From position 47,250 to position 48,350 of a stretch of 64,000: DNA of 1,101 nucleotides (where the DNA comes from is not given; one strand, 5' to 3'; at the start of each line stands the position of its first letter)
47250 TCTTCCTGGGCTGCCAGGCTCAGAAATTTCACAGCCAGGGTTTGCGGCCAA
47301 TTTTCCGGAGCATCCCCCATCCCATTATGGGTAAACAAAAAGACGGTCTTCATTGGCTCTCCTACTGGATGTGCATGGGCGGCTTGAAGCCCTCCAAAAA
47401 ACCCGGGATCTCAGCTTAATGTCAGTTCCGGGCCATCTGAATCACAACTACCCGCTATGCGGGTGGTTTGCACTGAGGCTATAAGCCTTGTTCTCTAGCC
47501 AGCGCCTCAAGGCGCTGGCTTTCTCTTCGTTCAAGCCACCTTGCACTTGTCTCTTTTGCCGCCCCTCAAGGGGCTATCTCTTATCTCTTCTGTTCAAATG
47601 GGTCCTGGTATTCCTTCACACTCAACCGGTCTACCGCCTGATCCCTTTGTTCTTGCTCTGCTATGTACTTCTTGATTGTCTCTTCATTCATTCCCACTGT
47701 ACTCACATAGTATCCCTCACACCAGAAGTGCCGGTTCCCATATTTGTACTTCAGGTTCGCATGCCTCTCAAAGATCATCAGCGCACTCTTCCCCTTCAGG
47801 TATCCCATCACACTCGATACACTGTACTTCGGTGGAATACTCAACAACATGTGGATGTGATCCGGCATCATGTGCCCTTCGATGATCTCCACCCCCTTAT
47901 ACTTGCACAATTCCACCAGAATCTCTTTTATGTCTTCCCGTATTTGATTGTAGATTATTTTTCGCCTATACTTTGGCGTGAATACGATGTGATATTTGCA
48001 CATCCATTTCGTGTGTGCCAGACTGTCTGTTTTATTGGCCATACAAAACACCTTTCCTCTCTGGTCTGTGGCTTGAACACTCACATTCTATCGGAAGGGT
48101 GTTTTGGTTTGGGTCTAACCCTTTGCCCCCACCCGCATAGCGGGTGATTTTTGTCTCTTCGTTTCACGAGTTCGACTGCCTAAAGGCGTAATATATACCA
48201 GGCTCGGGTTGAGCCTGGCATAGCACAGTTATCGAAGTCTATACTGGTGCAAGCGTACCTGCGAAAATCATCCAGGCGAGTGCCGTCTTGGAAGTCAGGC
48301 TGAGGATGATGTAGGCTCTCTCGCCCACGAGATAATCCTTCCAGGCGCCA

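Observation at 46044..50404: Heliorhodopsin neighbourhood: a possible former operon, split by IS200 and facing a dead carotenoid-type desaturase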

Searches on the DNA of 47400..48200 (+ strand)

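Call 11: search_dna_similar(query=window:47400-48200:+, collection=plasmids, mode=distant, max_rows=5)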
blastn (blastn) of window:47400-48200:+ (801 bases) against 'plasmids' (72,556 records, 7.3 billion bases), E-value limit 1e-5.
Records with a match: 356; places in all: 387; records where one place covers at least 80% of the query: 19.
Best place of each record, by identity: 80-90% 3; 60-80% 353.
By first word of the organism name: Enterococcus 222; Yersinia 70; Tetragenococcus 9; Lactiplantibacillus 6; Streptococcus 6; Ligilactobacillus 6; Clostridium 5; Paenibacillus 4; Staphylococcus 4; Fusobacterium 3; and 16 more.
By predicted mobility (MOB-suite, as given by PLSDB): non-mobilizable 171; conjugative 145; mobilizable 40.
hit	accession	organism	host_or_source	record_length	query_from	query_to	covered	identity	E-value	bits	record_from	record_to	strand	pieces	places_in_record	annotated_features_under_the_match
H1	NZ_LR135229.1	Enterococcus faecium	-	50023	64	786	90%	70.1%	7e-77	295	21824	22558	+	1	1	tnpA: IS200/IS605 family transposase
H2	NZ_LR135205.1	Enterococcus faecium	-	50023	64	786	90%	70.1%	7e-77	295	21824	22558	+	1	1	tnpA: IS200/IS605 family transposase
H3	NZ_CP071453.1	Lactiplantibacillus plantarum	Tissue sample,Rice wine rice syrup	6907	33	753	90%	69.9%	1e-74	288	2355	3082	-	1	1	tnpA: IS200/IS605 family transposase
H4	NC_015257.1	Tetragenococcus halophilus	-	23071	41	753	89%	70.3%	2e-78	300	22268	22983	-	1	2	tnpA: IS200/IS605 family transposase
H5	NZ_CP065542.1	Limosilactobacillus reuteri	Yak,cell culture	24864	41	753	89%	70.1%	6e-78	298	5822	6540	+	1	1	tnpA: IS200/IS605 family transposase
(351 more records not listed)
